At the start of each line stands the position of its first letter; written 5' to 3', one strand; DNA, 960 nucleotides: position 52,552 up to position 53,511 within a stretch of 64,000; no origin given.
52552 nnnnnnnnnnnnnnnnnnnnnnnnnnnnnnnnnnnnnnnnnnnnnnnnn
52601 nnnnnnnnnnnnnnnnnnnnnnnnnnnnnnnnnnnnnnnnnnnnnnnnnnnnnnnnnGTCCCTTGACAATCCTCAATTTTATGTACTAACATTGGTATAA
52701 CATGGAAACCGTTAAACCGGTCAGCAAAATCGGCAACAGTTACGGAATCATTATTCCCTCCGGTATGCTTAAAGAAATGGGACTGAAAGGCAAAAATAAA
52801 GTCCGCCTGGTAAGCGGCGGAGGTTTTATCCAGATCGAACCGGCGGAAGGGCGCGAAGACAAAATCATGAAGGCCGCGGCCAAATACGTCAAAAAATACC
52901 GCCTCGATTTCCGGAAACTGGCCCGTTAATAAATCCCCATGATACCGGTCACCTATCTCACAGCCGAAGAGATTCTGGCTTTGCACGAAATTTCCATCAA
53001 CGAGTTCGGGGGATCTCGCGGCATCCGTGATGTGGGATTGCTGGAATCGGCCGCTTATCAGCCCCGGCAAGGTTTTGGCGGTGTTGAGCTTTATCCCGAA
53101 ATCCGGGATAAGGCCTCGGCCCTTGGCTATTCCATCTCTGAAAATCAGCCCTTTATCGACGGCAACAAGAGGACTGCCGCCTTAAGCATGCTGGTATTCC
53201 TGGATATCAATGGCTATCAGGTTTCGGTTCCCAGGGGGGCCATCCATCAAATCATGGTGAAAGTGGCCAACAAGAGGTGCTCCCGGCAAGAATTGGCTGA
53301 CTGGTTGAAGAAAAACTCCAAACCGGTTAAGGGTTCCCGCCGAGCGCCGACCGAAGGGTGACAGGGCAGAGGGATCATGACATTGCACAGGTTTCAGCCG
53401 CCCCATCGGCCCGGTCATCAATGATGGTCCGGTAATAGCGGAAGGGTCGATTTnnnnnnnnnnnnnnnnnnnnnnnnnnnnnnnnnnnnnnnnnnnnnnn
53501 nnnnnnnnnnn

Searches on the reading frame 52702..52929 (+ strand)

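Call 30: search_protein_families(library=pfam, proteins=[window:52702-52929:+], max_evalue=0.001)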
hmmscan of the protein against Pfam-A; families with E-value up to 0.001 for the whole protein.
window:52702-52929:+ (75 aa): 1 family
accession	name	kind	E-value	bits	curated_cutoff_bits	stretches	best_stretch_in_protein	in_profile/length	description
PF04014.23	MazE_antitoxin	-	9.5e-08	32.3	24.7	1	7-50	1-45/48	Antidote-toxin recognition MazE, bacterial antitoxin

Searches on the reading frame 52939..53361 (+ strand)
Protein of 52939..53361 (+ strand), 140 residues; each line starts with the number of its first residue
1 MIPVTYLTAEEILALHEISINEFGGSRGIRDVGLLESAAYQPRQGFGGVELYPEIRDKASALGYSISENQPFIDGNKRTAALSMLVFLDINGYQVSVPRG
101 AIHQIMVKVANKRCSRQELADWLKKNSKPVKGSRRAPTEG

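Call 28: search_protein_families(library=pfam, proteins=[window:52939-53361:+], max_evalue=0.001)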
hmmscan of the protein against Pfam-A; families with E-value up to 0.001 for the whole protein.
window:52939-53361:+ (140 aa): 1 family
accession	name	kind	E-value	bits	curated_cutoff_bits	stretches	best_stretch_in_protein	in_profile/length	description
PF02661.23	Fic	-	4.8e-17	63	24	1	6-88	1-93/93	Fic/DOC family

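Call 58: find_encoding_contigs(protein=window:52939-53361:+, flank=10000, max_places=10)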
Protein window:52939-53361:+ (140 aa): 3 contigs read that carry it; 3 places shown.
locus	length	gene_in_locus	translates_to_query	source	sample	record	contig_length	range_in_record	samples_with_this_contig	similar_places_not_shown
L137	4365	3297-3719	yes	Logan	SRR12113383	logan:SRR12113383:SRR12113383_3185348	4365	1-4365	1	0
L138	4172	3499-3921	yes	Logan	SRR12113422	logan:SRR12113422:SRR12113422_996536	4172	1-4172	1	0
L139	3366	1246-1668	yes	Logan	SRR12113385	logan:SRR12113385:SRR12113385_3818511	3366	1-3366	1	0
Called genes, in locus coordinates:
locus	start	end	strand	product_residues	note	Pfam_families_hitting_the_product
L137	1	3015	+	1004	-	?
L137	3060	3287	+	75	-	PF04014:MazE_antitoxin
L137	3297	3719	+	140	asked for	PF02661:Fic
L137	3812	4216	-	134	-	PF01850:PIN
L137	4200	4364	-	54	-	?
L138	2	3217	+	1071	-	?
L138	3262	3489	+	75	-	PF04014:MazE_antitoxin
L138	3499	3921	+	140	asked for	PF02661:Fic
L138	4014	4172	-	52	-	?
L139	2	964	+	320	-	?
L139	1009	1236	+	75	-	PF04014:MazE_antitoxin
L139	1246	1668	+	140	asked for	PF02661:Fic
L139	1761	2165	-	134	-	PF01850:PIN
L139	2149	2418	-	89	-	PF02604:PhdYeFM_antitox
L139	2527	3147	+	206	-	PF00677:Lum_binding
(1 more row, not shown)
